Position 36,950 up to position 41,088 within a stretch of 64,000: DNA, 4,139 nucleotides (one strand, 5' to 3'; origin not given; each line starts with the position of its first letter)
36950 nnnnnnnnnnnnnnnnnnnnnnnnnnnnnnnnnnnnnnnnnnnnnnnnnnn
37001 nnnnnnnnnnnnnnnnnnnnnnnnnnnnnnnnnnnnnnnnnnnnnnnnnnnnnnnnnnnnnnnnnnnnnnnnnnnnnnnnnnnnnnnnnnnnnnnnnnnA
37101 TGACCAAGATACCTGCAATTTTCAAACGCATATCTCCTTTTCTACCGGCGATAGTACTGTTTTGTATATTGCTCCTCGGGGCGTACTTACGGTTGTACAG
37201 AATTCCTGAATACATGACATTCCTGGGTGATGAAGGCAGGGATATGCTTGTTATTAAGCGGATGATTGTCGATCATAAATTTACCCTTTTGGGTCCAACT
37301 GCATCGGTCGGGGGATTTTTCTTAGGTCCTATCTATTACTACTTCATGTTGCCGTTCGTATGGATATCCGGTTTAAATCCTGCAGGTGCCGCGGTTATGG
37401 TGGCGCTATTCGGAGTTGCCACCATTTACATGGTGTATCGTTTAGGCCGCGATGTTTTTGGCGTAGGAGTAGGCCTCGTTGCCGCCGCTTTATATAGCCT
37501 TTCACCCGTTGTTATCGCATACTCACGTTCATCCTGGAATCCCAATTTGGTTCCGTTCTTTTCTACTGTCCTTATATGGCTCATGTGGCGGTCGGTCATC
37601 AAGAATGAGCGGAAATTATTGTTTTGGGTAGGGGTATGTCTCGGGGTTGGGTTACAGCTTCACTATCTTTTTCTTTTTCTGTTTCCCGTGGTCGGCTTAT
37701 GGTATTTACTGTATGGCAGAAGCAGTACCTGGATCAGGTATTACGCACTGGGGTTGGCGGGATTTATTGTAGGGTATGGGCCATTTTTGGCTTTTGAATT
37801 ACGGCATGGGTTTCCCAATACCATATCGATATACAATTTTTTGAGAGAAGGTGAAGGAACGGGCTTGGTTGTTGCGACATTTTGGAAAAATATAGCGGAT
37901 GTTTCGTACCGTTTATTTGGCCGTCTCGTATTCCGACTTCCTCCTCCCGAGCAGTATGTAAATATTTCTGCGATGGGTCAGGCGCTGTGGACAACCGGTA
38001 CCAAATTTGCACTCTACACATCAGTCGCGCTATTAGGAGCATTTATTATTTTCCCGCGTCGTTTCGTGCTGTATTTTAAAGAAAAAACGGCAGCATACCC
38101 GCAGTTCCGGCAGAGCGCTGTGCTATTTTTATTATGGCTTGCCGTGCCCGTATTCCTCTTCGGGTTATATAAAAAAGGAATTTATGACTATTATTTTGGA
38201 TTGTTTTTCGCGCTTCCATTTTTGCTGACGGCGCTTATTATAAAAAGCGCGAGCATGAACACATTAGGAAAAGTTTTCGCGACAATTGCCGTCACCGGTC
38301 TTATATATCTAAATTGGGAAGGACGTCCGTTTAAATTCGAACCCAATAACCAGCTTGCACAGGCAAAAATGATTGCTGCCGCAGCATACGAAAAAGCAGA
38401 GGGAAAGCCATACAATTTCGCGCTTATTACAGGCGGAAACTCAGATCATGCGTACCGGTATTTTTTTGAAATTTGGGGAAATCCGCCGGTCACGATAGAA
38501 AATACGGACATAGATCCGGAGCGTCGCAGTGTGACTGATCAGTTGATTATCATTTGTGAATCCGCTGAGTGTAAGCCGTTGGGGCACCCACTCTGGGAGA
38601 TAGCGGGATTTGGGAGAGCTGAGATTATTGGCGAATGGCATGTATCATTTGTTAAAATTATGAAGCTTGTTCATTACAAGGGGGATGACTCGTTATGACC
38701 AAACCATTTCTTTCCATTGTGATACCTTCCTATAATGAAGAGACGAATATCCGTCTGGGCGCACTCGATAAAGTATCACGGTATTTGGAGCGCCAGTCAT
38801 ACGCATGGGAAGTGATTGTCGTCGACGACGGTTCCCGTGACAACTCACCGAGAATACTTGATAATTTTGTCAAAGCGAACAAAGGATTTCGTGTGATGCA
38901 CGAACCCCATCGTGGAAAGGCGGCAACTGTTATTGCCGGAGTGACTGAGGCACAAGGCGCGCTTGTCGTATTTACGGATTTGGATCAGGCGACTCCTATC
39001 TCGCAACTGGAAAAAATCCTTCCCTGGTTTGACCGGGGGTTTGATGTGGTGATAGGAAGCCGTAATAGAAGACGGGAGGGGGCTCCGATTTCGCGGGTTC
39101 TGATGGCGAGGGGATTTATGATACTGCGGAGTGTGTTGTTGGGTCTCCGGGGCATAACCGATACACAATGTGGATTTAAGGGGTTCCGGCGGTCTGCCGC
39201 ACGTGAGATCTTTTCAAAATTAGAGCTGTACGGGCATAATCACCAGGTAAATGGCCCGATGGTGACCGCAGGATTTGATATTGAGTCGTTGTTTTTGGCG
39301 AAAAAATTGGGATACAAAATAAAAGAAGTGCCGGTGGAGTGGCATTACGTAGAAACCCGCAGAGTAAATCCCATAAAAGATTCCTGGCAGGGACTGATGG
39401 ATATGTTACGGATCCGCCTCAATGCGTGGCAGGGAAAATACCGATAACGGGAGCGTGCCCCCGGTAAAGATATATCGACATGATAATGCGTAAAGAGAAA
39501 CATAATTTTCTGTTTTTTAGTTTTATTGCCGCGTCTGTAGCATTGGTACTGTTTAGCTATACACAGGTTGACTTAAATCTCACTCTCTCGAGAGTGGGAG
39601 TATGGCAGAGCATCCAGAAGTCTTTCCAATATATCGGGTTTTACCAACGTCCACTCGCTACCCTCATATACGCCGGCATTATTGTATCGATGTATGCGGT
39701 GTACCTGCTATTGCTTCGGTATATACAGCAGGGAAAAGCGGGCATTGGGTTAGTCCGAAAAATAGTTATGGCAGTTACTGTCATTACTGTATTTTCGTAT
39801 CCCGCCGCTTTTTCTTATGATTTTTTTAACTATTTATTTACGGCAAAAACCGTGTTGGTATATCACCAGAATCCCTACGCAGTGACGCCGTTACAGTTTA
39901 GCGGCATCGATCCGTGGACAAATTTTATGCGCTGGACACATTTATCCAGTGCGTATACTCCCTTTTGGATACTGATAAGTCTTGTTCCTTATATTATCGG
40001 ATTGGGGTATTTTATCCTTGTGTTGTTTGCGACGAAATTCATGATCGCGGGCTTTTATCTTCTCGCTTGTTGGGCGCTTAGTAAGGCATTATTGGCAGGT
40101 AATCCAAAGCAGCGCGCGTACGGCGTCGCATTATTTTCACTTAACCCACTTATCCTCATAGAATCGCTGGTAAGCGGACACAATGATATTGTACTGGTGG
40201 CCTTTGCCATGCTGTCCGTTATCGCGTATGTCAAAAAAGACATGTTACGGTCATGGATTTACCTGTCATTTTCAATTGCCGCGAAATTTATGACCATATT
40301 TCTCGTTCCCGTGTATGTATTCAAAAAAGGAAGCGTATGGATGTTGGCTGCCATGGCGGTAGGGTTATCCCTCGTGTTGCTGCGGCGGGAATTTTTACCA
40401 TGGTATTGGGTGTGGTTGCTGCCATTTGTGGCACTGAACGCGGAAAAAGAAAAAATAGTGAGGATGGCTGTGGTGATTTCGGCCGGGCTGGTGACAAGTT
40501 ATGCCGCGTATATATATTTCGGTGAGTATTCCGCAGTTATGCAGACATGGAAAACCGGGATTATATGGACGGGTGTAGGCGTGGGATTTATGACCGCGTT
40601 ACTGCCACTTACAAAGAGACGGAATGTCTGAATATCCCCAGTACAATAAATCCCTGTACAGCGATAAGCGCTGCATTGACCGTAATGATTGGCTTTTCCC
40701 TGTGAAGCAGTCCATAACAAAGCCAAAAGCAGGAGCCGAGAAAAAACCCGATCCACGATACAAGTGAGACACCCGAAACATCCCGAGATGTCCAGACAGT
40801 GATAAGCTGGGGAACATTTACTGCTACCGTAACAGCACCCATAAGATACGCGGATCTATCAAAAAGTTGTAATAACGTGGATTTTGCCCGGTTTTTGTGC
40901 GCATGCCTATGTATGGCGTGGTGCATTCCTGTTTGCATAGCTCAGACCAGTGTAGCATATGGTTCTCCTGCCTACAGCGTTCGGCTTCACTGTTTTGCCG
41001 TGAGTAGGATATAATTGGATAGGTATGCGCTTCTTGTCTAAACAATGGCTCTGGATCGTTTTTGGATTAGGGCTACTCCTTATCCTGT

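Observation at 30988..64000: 33-kb cell-envelope glycosylation island unusually rich in GT-C-type membrane glycosyltransferases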

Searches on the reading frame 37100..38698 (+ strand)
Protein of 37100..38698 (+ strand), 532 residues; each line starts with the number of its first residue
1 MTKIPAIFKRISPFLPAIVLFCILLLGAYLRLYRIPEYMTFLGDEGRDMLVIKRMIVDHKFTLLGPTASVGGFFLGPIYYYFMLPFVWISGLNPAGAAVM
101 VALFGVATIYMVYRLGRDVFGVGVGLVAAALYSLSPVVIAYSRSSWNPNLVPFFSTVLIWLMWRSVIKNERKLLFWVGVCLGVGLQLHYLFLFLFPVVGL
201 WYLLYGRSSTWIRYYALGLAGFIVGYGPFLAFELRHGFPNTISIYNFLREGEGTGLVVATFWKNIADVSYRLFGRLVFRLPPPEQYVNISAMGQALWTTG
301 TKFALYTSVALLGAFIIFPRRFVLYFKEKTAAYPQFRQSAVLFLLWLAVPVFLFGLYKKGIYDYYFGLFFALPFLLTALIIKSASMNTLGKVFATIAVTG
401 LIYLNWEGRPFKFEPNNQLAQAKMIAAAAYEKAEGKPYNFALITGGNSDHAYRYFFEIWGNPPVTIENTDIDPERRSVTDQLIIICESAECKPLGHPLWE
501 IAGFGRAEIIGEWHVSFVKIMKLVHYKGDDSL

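Call 5: search_protein_families(library=pfam, proteins=[window:37100-38698:+], max_evalue=0.01)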
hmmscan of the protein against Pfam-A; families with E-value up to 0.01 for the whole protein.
window:37100-38698:+ (532 aa): 1 family
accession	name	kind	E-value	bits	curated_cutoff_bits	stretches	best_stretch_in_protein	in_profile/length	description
PF13231.12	PMT_2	-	2.5e-11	44.5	26.1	1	77-222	4-150/160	Dolichyl-phosphate-mannose-protein mannosyltransferase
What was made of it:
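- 37100..38698 (+): g07: GT-C, PMT_2 family (group A). PF13231 2.5e-11 (call 5).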

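Call 8: find_encoding_contigs(protein=window:37100-38698:+, flank=10000, max_places=6)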
Protein window:37100-38698:+ (532 aa): 13 contigs read that carry it; 5 places shown.
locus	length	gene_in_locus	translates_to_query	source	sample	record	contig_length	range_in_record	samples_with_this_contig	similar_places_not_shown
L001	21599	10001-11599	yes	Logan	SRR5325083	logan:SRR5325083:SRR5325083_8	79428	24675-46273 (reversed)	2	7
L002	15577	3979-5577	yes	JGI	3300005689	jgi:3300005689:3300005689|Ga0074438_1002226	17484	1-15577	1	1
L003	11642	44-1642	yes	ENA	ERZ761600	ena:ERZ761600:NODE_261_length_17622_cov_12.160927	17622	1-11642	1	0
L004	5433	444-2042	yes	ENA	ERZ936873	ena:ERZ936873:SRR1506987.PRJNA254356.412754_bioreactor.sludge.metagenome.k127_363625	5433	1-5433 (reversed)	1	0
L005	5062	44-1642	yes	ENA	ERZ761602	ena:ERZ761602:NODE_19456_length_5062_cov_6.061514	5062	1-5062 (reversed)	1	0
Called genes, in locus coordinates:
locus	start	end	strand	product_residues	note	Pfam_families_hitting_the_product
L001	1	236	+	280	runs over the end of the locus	-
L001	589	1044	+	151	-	PF02367:TsaE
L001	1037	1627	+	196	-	PF01300:Sua5_yciO_yrdC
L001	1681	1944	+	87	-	PF00814:TsaD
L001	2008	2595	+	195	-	PF27226:AF_1845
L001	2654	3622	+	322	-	PF00188:CAP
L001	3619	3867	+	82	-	PF18900:DUF5656 (weak)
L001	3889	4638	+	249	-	PF00483:NTP_transferase, PF12804:NTP_transf_3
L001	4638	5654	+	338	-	PF01073:3Beta_HSD, PF01370:Epimerase, PF02719:Polysacc_synt_2, PF04321:RmlD_sub_bind, PF07993:NAD_binding_4, PF13460:NAD_binding_10, PF16363:GDP_Man_Dehyd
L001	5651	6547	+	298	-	PF01370:Epimerase, PF04321:RmlD_sub_bind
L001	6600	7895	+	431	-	PF03446:NAD_binding_2 (faint), PF03721:UDPG_MGDP_dh_N, PF00984:UDPG_MGDP_dh, PF03720:UDPG_MGDP_dh_C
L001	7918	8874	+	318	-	PF01073:3Beta_HSD (weak), PF01370:Epimerase, PF02719:Polysacc_synt_2, PF04321:RmlD_sub_bind, PF16363:GDP_Man_Dehyd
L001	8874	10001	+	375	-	PF00535:Glycos_transf_2, PF04138:GtrA_DPMS_TM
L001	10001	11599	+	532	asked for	PF13231:PMT_2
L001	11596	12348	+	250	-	PF00535:Glycos_transf_2, PF10111:Glyco_tranf_2_2 (weak)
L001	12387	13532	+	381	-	PF26314:MptA_B_family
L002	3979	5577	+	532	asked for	PF13231:PMT_2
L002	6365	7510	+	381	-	PF26314:MptA_B_family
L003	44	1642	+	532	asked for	PF13231:PMT_2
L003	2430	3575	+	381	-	PF26314:MptA_B_family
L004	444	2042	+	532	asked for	PF13231:PMT_2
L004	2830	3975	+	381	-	PF26314:MptA_B_family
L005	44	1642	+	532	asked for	PF13231:PMT_2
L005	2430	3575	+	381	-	PF26314:MptA_B_family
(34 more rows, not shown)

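Call 9: search_protein_families(library=ncbifam, proteins=[window:37100-38698:+], max_evalue=0.1)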
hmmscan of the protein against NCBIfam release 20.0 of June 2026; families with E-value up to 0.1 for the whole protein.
window:37100-38698:+ (532 aa): 1 family
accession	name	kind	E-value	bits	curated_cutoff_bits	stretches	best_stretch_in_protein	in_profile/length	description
TIGR03663.1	TIGR03663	subfamily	6.5e-05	22.1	126.25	1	74-187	50-162/435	flippase activity-associated protein Agl23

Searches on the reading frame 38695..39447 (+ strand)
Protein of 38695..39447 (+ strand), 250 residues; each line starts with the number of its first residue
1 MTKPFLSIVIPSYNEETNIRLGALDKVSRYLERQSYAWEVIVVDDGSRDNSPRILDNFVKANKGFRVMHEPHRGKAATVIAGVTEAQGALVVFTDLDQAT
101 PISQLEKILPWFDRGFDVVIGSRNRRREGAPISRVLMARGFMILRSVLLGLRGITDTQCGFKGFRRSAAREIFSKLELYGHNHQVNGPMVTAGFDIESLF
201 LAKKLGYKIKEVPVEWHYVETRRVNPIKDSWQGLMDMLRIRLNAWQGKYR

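Call 5: search_protein_families(library=pfam, proteins=[window:38695-39447:+], max_evalue=0.01)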
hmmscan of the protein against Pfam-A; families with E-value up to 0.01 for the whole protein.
window:38695-39447:+ (250 aa): 2 families
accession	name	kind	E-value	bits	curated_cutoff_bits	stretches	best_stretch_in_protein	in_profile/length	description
PF00535.33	Glycos_transf_2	-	9.8e-29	100.9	23.3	1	7-173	1-168/168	Glycosyl transferase family 2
PF10111.15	Glyco_tranf_2_2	-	3.2e-07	30.5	27.3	1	7-109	1-103/276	Glycosyltransferase like family 2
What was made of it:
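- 38695..39447 (+): g08: soluble GT2, polyprenyl-phosphate-sugar-synthase-like. PF00535 1e-28 (call 5).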

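Call 47: search_protein_families(library=ncbifam, proteins=[window:38695-39447:+], max_evalue=0.00001)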
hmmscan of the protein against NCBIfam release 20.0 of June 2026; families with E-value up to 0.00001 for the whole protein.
window:38695-39447:+ (250 aa): 15 families
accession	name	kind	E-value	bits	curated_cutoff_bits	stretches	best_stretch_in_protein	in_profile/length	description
NF047588.1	GlcsyltransPgfSStrep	equivalog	6.1e-21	74.9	500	1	6-177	3-172/308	glycosyltransferase PgfS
NF041875.1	EPS_EpsD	equivalog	1.2e-15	57.7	370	1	6-117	1-109/325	exopolysaccharide biosynthesis glycosyltransferase EpsD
NF041391.1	DPhHxTase_Halo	equivalog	1.4e-15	56.9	375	1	12-216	3-183/213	dolichyl-phosphate hexose transferase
NF007986.1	PRK10714.1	equivalog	2.5e-15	56.3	529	1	6-168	8-168/316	undecaprenyl-phosphate 4-deoxy-4-formamido-L-arabinose transferase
TIGR03937.1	PgaC_IcaA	equivalog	3.7e-14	52.5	422.3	1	3-97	44-135/407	poly-beta-1,6-N-acetyl-D-glucosamine synthase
NF038302.1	EPS_HpsE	equivalog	3.3e-13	49.3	300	1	6-99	3-98/307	hormogonium polysaccharide biosynthesis glycosyltransferase HpsE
NF007482.0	PRK10073.1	equivalog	6.5e-13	48.4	423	1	3-99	5-97/334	glycosyltransferase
TIGR04283.1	glyco_like_mftF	equivalog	4.9e-12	45.9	182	1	6-109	1-94/221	TIGR04283 family arsenosugar biosynthesis glycosyltransferase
NF047683.1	TeichurnBiosyTuaG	equivalog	3.2e-11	43.4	400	1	2-111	4-110/252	teichuronic acid biosynthesis protein TuaG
TIGR04182.1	glyco_TIGR04182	equivalog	1e-10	41.5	325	1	7-235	3-212/293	S-layer glycoprotein N-glycosyltransferase AglJ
TIGR03965.1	mycofact_glyco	equivalog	1.9e-10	40.2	280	1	6-115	76-182/467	mycofactocin biosynthesis glycosyltransferase MftF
NF058614.1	PPMAGASynPpgS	equivalog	9.6e-08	31.7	370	1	8-183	4-174/226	polyprenyl-phospho-N-acetylgalactosaminyl synthase PpgS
NF010496.0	PRK13915.1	equivalog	2.8e-07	29.9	262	1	6-102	33-131/307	glucosyl-3-phosphoglycerate synthase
NF050050.1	ProtGlycPglI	equivalog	2.9e-07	30.2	500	1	3-130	1-126/306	GalNAc(5)-diNAcBac-PP-undecaprenol beta-1,3-glucosyltransferase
TIGR04242.1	nodulat_NodC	equivalog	5.4e-06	25.6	550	1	4-99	48-143/395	chitooligosaccharide synthase NodC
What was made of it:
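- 38695..39447 (+): Best NCBIfam hits are PgfS, Dol-P-hexose transferase and ArnC, all far below their cut-offs (call 47).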

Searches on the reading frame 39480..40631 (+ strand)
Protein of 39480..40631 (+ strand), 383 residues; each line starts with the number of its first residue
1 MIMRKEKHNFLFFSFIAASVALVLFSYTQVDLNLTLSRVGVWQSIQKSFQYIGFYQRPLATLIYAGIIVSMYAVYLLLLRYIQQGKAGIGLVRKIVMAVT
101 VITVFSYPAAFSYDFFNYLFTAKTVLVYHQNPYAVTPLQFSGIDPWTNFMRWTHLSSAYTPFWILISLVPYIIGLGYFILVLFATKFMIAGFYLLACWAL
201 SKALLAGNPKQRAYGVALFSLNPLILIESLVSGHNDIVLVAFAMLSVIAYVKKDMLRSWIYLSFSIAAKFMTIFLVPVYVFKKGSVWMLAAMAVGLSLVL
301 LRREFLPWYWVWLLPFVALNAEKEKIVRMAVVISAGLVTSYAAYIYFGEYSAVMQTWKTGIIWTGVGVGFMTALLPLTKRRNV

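Call 5: search_protein_families(library=pfam, proteins=[window:39480-40631:+], max_evalue=0.01)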
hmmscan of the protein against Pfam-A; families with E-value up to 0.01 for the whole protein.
window:39480-40631:+ (383 aa): 0 families

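Call 9: search_protein_families(library=ncbifam, proteins=[window:39480-40631:+], max_evalue=0.1)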
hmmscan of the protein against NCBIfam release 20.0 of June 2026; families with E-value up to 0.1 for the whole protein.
window:39480-40631:+ (383 aa): 1 family
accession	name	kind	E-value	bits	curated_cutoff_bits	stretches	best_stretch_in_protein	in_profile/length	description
TIGR03459.1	crt_membr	equivalog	7.3e-10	38.3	439.4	1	35-280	22-263/470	alpha-(1->6)-mannopyranosyltransferase A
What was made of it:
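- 39486..40631 (+): g09: GT-C, MptA/B-family (GT87-like) membrane mannosyltransferase-like protein. TIGR03459 7e-10, 38 bits, far below the 439-bit cut-off (call 9).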

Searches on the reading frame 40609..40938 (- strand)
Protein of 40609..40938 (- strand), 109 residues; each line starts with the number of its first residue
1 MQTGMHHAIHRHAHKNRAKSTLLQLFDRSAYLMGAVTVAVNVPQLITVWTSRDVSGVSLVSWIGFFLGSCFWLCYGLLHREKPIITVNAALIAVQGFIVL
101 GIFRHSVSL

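Call 34: search_protein_families(library=pfam, proteins=[window:40609-40938:-], max_evalue=0.0001)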
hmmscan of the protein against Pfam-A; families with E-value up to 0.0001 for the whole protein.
window:40609-40938:- (109 aa): 2 families
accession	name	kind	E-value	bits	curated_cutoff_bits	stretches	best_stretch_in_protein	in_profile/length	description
PF03083.21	MtN3_slv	-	2.3e-08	34.4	23.7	1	41-97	18-74/87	Sugar efflux transporter for intercellular exchange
PF04193.19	PQ-loop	-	1.9e-06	28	22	1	31-81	7-57/61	PQ loop repeat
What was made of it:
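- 40609..40938 (-): SemiSWEET-type small sugar transporter, antisense between g09 and g10. A lineage-specific insert, probably not part of the core system. MtN3_slv 2.3e-8, PQ-loop 1.9e-6 (call 34).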
